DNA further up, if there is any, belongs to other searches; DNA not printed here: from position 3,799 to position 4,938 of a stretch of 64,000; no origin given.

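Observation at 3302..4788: CobQ stripped of its glutaminase domain, coupled to a Dph6-like PP-loop amidoligase inside a B12-riboswitch salvage operon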

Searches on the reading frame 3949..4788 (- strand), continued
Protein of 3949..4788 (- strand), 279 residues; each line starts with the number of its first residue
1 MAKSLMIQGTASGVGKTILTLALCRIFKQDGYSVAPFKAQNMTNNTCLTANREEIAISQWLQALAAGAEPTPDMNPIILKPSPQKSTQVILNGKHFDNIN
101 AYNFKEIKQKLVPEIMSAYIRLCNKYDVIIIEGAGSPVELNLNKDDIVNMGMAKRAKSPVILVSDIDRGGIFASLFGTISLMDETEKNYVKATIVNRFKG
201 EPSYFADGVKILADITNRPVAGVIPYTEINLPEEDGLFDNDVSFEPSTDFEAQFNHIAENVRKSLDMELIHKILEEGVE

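Call 50: search_protein_families(library=pfam, proteins=[L089:105-818:+, L089:1087-2133:+, L089:2214-3056:+, L089:3053-4939:-, L100:218-1108:-, L100:1621-2484:+, L100:2563-3195:-, L100:3328-4134:-, L093:3692-4207:+, L093:4131-5072:+], max_evalue=0.001)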
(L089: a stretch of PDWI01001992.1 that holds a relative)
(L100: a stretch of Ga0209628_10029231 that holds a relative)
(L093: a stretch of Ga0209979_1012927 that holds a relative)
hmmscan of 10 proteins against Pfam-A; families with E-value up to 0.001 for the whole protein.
L089:105-818:+ (237 aa): 0 families

L089:1087-2133:+ (348 aa): 2 families
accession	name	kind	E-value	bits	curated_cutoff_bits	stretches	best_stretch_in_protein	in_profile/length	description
PF19580.5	Exo_endo_phos_3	-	7.6e-22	78.2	27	1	48-341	4-307/311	Endonuclease/Exonuclease/phosphatase family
PF03372.29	Exo_endo_phos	-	1.3e-08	35.3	24.5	1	103-297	29-207/225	Endonuclease/Exonuclease/phosphatase family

L089:2214-3056:+ (280 aa): 2 families
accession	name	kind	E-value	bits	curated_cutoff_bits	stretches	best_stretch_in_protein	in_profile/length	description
PF13500.12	AAA_26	-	7.7e-21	75.3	27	1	2-227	1-192/198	AAA domain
PF01656.29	CbiA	-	5.9e-19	68.7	25.4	1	4-226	1-112/125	CobQ/CobB/MinD/ParA nucleotide binding domain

L089:3053-4939:- (628 aa): 0 families

L100:218-1108:- (296 aa): 1 family
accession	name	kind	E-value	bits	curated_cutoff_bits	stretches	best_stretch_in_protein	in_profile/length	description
PF00528.27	BPD_transp_1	-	1.6e-14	54.5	26.4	1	88-289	2-181/184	Binding-protein-dependent transport system inner membrane component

L100:1621-2484:+ (287 aa): 2 families
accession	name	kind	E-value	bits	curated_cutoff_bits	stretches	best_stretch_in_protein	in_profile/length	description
PF01656.29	CbiA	-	2.3e-19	70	25.4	1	5-225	1-111/125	CobQ/CobB/MinD/ParA nucleotide binding domain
PF13500.12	AAA_26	-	2.5e-16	60.6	27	1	119-226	93-191/198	AAA domain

L100:2563-3195:- (210 aa): 0 families

L100:3328-4134:- (268 aa): 3 families
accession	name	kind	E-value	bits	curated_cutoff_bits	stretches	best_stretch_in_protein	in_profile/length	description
PF16242.11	Pyrid_ox_like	-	2.7e-13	50.1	28.8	1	29-141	16-130/149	Pyridoxamine 5'-phosphate oxidase like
PF01243.27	PNPOx_N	-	4.8e-10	40.3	28.1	1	32-136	18-119/120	Pyridoxamine 5'-phosphate oxidase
PF12675.12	DUF3795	-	1.7e-05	25.6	22.6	0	154-210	3-78/83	Protein of unknown function (DUF3795)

L093:3692-4207:+ (171 aa): 1 family
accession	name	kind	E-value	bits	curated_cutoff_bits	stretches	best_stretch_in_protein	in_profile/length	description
PF03747.19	ADP_ribosyl_GH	-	1.9e-26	93.9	26.2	2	12-83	1-81/287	ADP-ribosylglycohydrolase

L093:4131-5072:+ (313 aa): 2 families
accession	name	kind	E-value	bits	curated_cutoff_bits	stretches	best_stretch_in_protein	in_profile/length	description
PF01656.29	CbiA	-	1e-20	74.4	25.4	1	28-250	1-112/125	CobQ/CobB/MinD/ParA nucleotide binding domain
PF13500.12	AAA_26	-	8.5e-17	62.1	27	1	26-251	1-192/198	AAA domain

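Call 60: predict_structure(alignment_id=A2)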
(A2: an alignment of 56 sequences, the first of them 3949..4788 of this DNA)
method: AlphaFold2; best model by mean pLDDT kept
length: 279 residues; sequences in the alignment: 56
mean_pLDDT: 87.9   pTM: 0.89
mean pLDDT of the five models: 87.9, 86.8, 85.5, 85.3, 83.9
residues with pLDDT >= 90: 182; 70-90: 67; 50-70: 16; < 50: 14
segments of 3 or more residues with pLDDT < 50: 138-143, 235-242
pLDDT, mean of each block of 10 residues (from residue 1): 93 89 98 97 91 94 97 95 86 93 84 95 98 70 66 93 79 90 90 93 92 96 87 51 61 94 98 94
secondary structure, 60 per line:
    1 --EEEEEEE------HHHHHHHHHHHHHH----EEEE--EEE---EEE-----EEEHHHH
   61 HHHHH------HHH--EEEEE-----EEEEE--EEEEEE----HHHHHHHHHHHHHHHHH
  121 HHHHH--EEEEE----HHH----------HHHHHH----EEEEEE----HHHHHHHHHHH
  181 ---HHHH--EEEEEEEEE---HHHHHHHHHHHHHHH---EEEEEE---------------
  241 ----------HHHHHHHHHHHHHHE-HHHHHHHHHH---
elements in order: E3-9 H16-29 E34-37 E40-42 E46-48 E54-56 H57-65 E77-81 E87-91 E94-99 H104-125 E128-132 H150-155 E160-165 H170-180 H184-187 E190-198 H202-216 E220-225 H251-264 H267-276

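Call 63: search_protein_families(library=ncbifam, proteins=[L022:10846-11616:+, L022:12027-12566:+, L022:7664-8275:+, L019:10840-12006:+, L025:10584-11390:+, L025:10075-10587:+, L025:13051-15216:+, L025:15176-16483:+], max_evalue=0.001)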
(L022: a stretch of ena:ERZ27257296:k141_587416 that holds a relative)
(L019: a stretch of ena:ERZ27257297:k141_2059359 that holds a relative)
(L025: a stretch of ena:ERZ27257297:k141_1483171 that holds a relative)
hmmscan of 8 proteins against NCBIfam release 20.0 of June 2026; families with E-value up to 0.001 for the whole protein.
L022:10846-11616:+ (256 aa): 2 families
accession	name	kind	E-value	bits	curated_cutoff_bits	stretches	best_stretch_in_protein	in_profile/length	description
NF041277.1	coba_remo_CbiR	equivalog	3.1e-06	26.9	105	1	75-206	75-202/249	cobamide remodeling phosphodiesterase CbiR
NF002198.0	PRK01060.1-3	equivalog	0.00013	21.7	244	1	60-247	54-247/253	deoxyribonuclease IV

L022:12027-12566:+ (179 aa): 0 families

L022:7664-8275:+ (203 aa): 1 family
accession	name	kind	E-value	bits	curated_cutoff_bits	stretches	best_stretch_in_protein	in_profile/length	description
NF004469.0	PRK05800.1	equivalog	3.2e-21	75.8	161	1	2-182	4-162/173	bifunctional adenosylcobinamide kinase/adenosylcobinamide-phosphate guanylyltransferase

L019:10840-12006:+ (388 aa): 4 families
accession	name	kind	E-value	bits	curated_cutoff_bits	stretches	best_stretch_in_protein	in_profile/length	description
TIGR03679.1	Dph6_archaeal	equivalog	2.5e-33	115.2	197.3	1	5-213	2-216/218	diphthine--ammonia ligase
NF052346.1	PAB0415_fam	hypoth_equivalog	1.2e-19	70.8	250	1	5-197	2-190/205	PAB0415 family putative ATP pyrophosphatase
NF052347.1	TTX_0299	hypoth_equivalog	2.1e-16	60.1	250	1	5-210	2-198/200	TTX_0299 family putative ATP pyrophosphatase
TIGR00636.1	PduO_Nterm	equivalog_domain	5.8e-15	55.4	108.45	1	234-381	19-167/171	cob(I)yrinic acid a,c-diamide adenosyltransferase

L025:10584-11390:+ (268 aa): 1 family
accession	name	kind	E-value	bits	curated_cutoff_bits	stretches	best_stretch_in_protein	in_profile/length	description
TIGR03267.1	methan_mark_2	hypoth_equivalog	3.7e-06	26.2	365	1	32-139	67-171/323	methanogenesis marker 2 protein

L025:10075-10587:+ (170 aa): 1 family
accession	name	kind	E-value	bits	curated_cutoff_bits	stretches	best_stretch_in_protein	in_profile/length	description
TIGR04518.1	ECF_S_folT_fam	subfamily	2e-06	27.7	60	1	2-163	3-162/163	folate family ECF transporter S component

L025:13051-15216:+ (721 aa): 34 families (the best 25 are shown)
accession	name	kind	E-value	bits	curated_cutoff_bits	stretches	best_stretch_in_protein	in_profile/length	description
TIGR01287.1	nifH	equivalog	2.8e-95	318.7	394.35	1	2-268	2-269/275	nitrogenase iron protein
NF033200.1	F430_CfbC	exception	2.2e-94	315.7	402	1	2-262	2-257/260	Ni-sirohydrochlorin a,c-diamide reductive cyclase ATP-dependent reductase subunit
NF009702.0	PRK13231.1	equivalog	1.1e-83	280.5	427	1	2-262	4-257/264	nitrogenase reductase-like protein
NF009701.0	PRK13230.1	subfamily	1.8e-82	276.6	350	1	2-262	3-276/291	nitrogenase reductase-like protein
TIGR01281.1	DPOR_bchL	equivalog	6e-57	193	345.15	1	1-262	1-262/268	ferredoxin:protochlorophyllide reductase (ATP-dependent) iron-sulfur ATP-binding protein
TIGR02016.1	BchX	equivalog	4.7e-54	183.7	331.2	1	3-264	3-268/296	chlorophyllide a reductase iron protein subunit X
TIGR01862.1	N2-ase-Ialpha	subfamily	1.8e-34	119.2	486.05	1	302-667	34-401/444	nitrogenase component I subunit alpha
TIGR01283.1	nifE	equivalog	4e-30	104.8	505.1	1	291-618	32-359/459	nitrogenase iron-molybdenum cofactor biosynthesis protein NifE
TIGR01282.1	nifD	equivalog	2.5e-27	95.7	653.55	1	266-627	14-375/466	nitrogenase molybdenum-iron protein alpha chain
TIGR01284.1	alt_nitrog_alph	subfamily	4.3e-27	94.7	512.8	1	302-672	44-413/457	nitrogenase subunit alpha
NF011047.0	PRK14477.1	equivalog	7.4e-18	63.8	1229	1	302-619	34-353/917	bifunctional nitrogenase iron-molybdenum cofactor biosynthesis protein NifEN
TIGR01860.1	VNFD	equivalog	6.1e-17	61.4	823.1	1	302-618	46-358/461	nitrogenase vanadium-iron protein, alpha chain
TIGR01861.1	ANFD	equivalog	1.2e-16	60.2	873.8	1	302-672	47-416/513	nitrogenase iron-iron protein, alpha chain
TIGR01278.1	DPOR_BchB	equivalog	4.3e-14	52.2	490.35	1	303-571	10-268/512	ferredoxin:protochlorophyllide reductase (ATP-dependent) subunit B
TIGR01969.1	minD_arch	subfamily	2.6e-11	43.2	201.75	1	6-245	7-232/251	cell division ATPase MinD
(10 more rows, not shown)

L025:15176-16483:+ (435 aa): 15 families
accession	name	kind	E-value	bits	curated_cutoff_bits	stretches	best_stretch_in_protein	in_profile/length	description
TIGR01278.1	DPOR_BchB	equivalog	2e-20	73.2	490.35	1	71-333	53-316/512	ferredoxin:protochlorophyllide reductase (ATP-dependent) subunit B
NF002789.0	PRK02910.1-3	equivalog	1.4e-16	60.5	509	1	78-305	60-284/535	ferredoxin:protochlorophyllide reductase (ATP-dependent) subunit B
TIGR01862.1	N2-ase-Ialpha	subfamily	2.9e-16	59.2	486.05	1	25-299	48-312/444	nitrogenase component I subunit alpha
TIGR01283.1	nifE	equivalog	2.6e-15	56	505.1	1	17-300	48-322/459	nitrogenase iron-molybdenum cofactor biosynthesis protein NifE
TIGR01284.1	alt_nitrog_alph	subfamily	5.3e-14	51.5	512.8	1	18-292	50-312/457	nitrogenase subunit alpha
NF002790.0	PRK02910.1-4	equivalog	5.2e-12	45.2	912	1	106-304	89-296/530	ferredoxin:protochlorophyllide reductase (ATP-dependent) subunit B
TIGR01282.1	nifD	equivalog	4.7e-11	42.1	653.55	1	26-287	63-320/466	nitrogenase molybdenum-iron protein alpha chain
TIGR02014.1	BchZ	equivalog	6.2e-11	41.9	529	1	18-431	13-390/468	chlorophyllide a reductase subunit Z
TIGR01860.1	VNFD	equivalog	4.7e-08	32.1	823.1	1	17-291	51-313/461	nitrogenase vanadium-iron protein, alpha chain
NF011047.0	PRK14477.1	equivalog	7.9e-08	30.6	1229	1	75-285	84-291/917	bifunctional nitrogenase iron-molybdenum cofactor biosynthesis protein NifEN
TIGR03282.1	methan_mark_13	equivalog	6.1e-07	28.8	268.4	1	12-140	3-112/352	Ni-sirohydrochlorin a,c-diamide reductive cyclase catalytic subunit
TIGR01279.1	DPOR_bchN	equivalog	4e-06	26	419.95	1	70-291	50-264/407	ferredoxin:protochlorophyllide reductase (ATP-dependent) subunit N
NF002768.0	PRK02842.1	equivalog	6.4e-05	22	324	1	77-295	68-279/423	ferredoxin:protochlorophyllide reductase (ATP-dependent) subunit N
TIGR02931.1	anfK_nitrog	equivalog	0.00074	18.3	853.85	0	10-127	18-118/461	Fe-only nitrogenase subunit beta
TIGR02932.1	vnfK_nitrog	equivalog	0.00091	18.2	873.95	0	17-163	19-159/457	V-containing nitrogenase subunit beta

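Call 64: fold_search(model_id=the predicted structure, library=pdb)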
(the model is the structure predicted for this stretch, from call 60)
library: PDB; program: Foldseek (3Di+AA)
matches with E <= 10: 1242; with E <= 0.001: 285
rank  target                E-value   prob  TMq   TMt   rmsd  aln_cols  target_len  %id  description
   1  1dbs                  1.4e-10  1.00  0.62  0.75   4.7       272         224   15  MECHANISTIC IMPLICATIONS AND FAMILY RELATIONSHIPS FROM THE STRUCTURE OF DETHIOBIOTIN SYNTHETASE (released 1995-04-20)
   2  1dts                  2.0e-10  1.00  0.59  0.73   4.4       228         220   17  CRYSTAL STRUCTURE OF AN ATP DEPENDENT CARBOXYLASE, DETHIOBIOTIN SYNTHASE, AT 1.65 ANGSTROMS RESOLUTION (released 1995-04-20)
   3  1dae                  9.2e-10  1.00  0.59  0.73   4.4       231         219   18  DETHIOBIOTIN SYNTHETASE COMPLEXED WITH 3-(1-AMINOETHYL) NONANEDIOIC ACID (released 1996-06-20)
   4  3of5_B                2.1e-08  1.00  0.55  0.69   6.4       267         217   16  Crystal Structure of a Dethiobiotin Synthetase from Francisella tularensis subsp. tularensis SCHU S4 (released 2011-02-02)
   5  3of5_A                2.1e-07  1.00  0.54  0.66   5.2       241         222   17  Crystal Structure of a Dethiobiotin Synthetase from Francisella tularensis subsp. tularensis SCHU S4 (released 2011-02-02)
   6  7obq_x                2.2e-07  1.00  0.49  0.36   8.9       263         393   14  SRP-SR at the distal site conformation (released 2021-07-21)
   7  6cy5_B                2.5e-07  1.00  0.44  0.40   6.4       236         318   19  Crystal structure of Signal recognition particle receptor FtsY from Elizabethkingia anophelis in complex with GDP (released 2018-05-02)
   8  6frk_x                2.8e-07  1.00  0.48  0.37   5.3       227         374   13  Structure of a prehandover mammalian ribosomal SRP and SRP receptor targeting complex (released 2018-03-28)
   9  5l3q_A                4.0e-07  1.00  0.48  0.50   5.3       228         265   13  Structure of the GTPase heterodimer of human SRP54 and SRalpha (released 2016-06-08)
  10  6cy5_A                5.5e-07  1.00  0.43  0.39   6.4       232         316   20  Crystal structure of Signal recognition particle receptor FtsY from Elizabethkingia anophelis in complex with GDP (released 2018-05-02)
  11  4rz2_A                7.9e-07  1.00  0.47  0.50  10.3       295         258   14  Crystal structure of the MinD-like ATPase FlhG (released 2015-03-04)
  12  3vx3_A                9.5e-07  1.00  0.41  0.48   9.5       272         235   18  Crystal structure of [NiFe] hydrogenase maturation protein HypB from Thermococcus kodakarensis KOD1 (released 2013-02-27)
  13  5auq_F                1.0e-06  1.00  0.46  0.55   8.5       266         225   14  Crystal structure of ATPase-type HypB in the nucleotide free state (released 2015-06-24)
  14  6y32_F                1.2e-06  1.00  0.45  0.42   9.1       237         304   14  Structure of the GTPase heterodimer of human SRP54 and SRalpha (released 2020-09-23)
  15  5l3r_C                1.2e-06  1.00  0.39  0.40   7.3       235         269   16  Structure of the GTPase heterodimer of chloroplast SRP54 and FtsY from Arabidopsis thaliana (released 2016-06-08)
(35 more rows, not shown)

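Call 68: search_protein_representatives(alignment_id=A2)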
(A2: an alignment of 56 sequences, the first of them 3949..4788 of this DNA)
Query: 56 sequences, 279 profile positions. Proteins with E-value up to 0.001 (for the whole library): 6700; up to 1e-10: 4529; up to 1e-30: 1850. The best 150 are listed.
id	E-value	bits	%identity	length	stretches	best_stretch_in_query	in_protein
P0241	9.7e-126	435.2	-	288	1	1-279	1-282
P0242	1.7e-113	395.0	-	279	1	1-279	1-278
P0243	1.9e-103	362.1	-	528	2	1-256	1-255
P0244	8.6e-103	359.9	-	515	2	1-245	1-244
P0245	1.8e-101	355.6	-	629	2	1-248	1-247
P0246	4.0e-100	351.1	-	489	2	1-241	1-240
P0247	6.2e-100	350.5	-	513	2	1-243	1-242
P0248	8.2e-99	346.9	-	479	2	1-244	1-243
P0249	1.7e-98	345.8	-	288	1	1-277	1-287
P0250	4.4e-98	344.5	-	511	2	1-244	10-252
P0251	2.0e-97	342.3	-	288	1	1-279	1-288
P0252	2.4e-97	342.0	-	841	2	4-253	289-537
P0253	3.5e-97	341.5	-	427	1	2-243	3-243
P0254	7.7e-97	340.4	-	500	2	2-244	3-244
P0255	1.4e-96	339.5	-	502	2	1-257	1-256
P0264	8.8e-95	333.6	-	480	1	1-278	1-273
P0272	7.9e-94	330.5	-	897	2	3-244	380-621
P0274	9.0e-94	330.3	-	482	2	3-274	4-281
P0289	2.8e-92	325.4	-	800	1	2-246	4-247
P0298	1.1e-91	323.5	-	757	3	4-276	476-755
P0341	3.8e-87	308.6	-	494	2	3-274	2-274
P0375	4.3e-85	301.8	-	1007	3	4-240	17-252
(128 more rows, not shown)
